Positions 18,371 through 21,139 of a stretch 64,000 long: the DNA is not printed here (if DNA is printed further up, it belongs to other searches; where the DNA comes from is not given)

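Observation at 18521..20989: CcmF haem lyase fused in-frame to a TlpA/CcmG-type thioredoxin domain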

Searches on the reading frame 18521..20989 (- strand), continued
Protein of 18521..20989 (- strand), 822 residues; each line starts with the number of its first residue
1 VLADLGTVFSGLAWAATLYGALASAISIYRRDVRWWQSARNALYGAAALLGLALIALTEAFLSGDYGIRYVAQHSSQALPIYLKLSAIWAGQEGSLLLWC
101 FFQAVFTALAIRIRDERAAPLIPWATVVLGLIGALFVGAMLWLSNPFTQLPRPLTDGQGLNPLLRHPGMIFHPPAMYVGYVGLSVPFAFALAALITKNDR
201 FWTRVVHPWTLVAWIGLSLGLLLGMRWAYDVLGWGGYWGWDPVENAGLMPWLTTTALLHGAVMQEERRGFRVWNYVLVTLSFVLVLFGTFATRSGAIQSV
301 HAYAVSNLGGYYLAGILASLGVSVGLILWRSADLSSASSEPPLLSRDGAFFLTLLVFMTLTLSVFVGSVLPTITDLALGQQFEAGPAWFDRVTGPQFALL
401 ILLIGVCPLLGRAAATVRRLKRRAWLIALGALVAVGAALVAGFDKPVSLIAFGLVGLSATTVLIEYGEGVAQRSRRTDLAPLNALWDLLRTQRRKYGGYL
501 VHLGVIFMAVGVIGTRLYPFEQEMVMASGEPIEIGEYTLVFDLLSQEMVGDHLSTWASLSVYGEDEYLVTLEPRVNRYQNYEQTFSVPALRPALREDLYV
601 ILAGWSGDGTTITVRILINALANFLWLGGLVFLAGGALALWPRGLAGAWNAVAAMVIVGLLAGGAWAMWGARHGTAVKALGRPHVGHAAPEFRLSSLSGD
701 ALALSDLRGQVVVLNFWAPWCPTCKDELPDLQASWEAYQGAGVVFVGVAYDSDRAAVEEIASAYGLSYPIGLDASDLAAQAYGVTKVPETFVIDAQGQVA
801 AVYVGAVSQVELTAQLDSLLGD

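Call 53: find_encoding_contigs(protein=P0273, flank=10000, max_places=1)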
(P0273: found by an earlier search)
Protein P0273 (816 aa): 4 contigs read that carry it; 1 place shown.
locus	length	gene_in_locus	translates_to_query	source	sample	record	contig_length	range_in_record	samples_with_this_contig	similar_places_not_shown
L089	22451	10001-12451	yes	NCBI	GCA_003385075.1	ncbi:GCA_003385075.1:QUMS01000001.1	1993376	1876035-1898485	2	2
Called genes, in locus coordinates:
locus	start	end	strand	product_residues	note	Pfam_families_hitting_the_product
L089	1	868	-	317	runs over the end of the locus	PF02653:BPD_transp_2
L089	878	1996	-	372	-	PF02653:BPD_transp_2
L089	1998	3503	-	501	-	PF00005:ABC_tran, PF13304:AAA_21 (faint), PF00005:ABC_tran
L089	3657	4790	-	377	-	PF02608:Bmp, PF13407:Peripla_BP_4 (weak)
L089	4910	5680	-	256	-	PF00392:GntR, PF13730:HTH_36 (weak), PF07702:UTRA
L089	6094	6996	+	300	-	PF12850:Metallophos_2 (faint)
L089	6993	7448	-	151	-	PF00903:Glyoxalase (weak), PF18029:Glyoxalase_6 (weak)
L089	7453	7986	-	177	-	PF01872:RibD_C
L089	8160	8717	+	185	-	PF18927:CrtO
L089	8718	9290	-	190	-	PF04199:Cyclase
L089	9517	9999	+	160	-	PF03100:CcmE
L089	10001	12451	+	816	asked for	PF01578:Cytochrom_C_asm, PF16327:CcmF_C, PF00085:Thioredoxin (weak), PF00578:AhpC-TSA, PF08534:Redoxin, PF13905:Thioredoxin_8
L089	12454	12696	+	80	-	PF12773:DZR (weak), PF13248:Zn_ribbon_3, PF13240:Zn_Ribbon_1 (weak)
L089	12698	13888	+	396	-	-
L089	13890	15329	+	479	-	PF00005:ABC_tran, PF13304:AAA_21, PF03379:CcmB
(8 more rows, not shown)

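Call 57: find_encoding_contigs(protein=P0174, flank=8000, max_places=1)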
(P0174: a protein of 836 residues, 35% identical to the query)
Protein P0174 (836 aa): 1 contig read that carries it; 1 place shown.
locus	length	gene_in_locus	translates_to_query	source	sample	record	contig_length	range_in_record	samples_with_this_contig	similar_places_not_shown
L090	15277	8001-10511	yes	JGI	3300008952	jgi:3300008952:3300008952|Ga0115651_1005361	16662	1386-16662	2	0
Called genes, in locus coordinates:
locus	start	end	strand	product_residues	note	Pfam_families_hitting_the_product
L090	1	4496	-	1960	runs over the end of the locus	?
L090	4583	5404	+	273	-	PF01738:DLH (weak)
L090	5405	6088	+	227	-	PF00005:ABC_tran, PF13191:AAA_16 (weak), PF13555:AAA_29 (weak), PF13304:AAA_21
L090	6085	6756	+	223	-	PF01061:ABC2_membrane, PF03379:CcmB, PF12698:ABC2_membrane_3 (weak)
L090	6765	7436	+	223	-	PF01578:Cytochrom_C_asm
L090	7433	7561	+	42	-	-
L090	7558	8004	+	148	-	PF03100:CcmE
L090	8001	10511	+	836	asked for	PF01578:Cytochrom_C_asm, PF16327:CcmF_C, PF00578:AhpC-TSA, PF08534:Redoxin, PF00085:Thioredoxin (weak), PF13098:Thioredoxin_2 (weak), PF13905:Thioredoxin_8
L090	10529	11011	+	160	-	PF03918:CcmH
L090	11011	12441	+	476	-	PF13428:TPR_14 (faint), PF23914:TPR_CcmH_CycH (faint), PF00515:TPR_1 (faint), PF13424:TPR_12 (faint), PF13181:TPR_8 (faint), PF13431:TPR_17 (faint), PF13432:TPR_16 (weak), PF14559:TPR_19, +1 more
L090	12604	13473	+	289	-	-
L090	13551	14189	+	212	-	-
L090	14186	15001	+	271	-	PF12146:Hydrolase_4 (faint), PF00561:Abhydrolase_1 (faint), PF12697:Abhydrolase_6 (faint)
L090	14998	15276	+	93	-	?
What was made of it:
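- It also arose at least twice (call 57).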

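Call 58: find_encoding_contigs(protein=P0125, flank=8000, max_places=1)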
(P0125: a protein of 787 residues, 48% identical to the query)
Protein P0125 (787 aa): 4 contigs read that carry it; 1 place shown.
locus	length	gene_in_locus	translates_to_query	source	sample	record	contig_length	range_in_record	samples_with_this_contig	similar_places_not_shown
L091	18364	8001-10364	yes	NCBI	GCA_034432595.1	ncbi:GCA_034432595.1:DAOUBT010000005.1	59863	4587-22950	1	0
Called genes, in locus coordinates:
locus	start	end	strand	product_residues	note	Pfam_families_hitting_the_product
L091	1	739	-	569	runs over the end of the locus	PF00128:Alpha-amylase, PF16657:Malt_amylase_C (weak)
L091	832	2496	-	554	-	PF03023:MurJ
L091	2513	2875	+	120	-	-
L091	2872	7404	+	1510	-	PF07584:BatA, PF05762:VWA_CoxE (faint), PF13519:VWA_2, PF13768:VWA_3 (faint), PF13519:VWA_2, PF00092:VWA, PF13519:VWA_2, PF07090:GATase1_like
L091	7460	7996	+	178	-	PF25900:PAPPA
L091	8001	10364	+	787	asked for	PF01578:Cytochrom_C_asm, PF16327:CcmF_C, PF00578:AhpC-TSA, PF08534:Redoxin, PF00085:Thioredoxin (faint), PF13098:Thioredoxin_2, PF13905:Thioredoxin_8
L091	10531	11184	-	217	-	-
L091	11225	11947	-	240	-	PF04471:Mrr_cat, PF13156:Mrr_cat_2 (weak), PF22722:NA-iREase1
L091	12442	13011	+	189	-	PF03891:DUF333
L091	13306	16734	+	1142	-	PF00672:HAMP, PF01590:GAF (weak), PF13185:GAF_2, PF08447:PAS_3 (weak), PF00512:HisKA, PF02518:HATPase_c, PF00072:Response_reg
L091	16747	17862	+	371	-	PF00072:Response_reg, PF00512:HisKA, PF02518:HATPase_c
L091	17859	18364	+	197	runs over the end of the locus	-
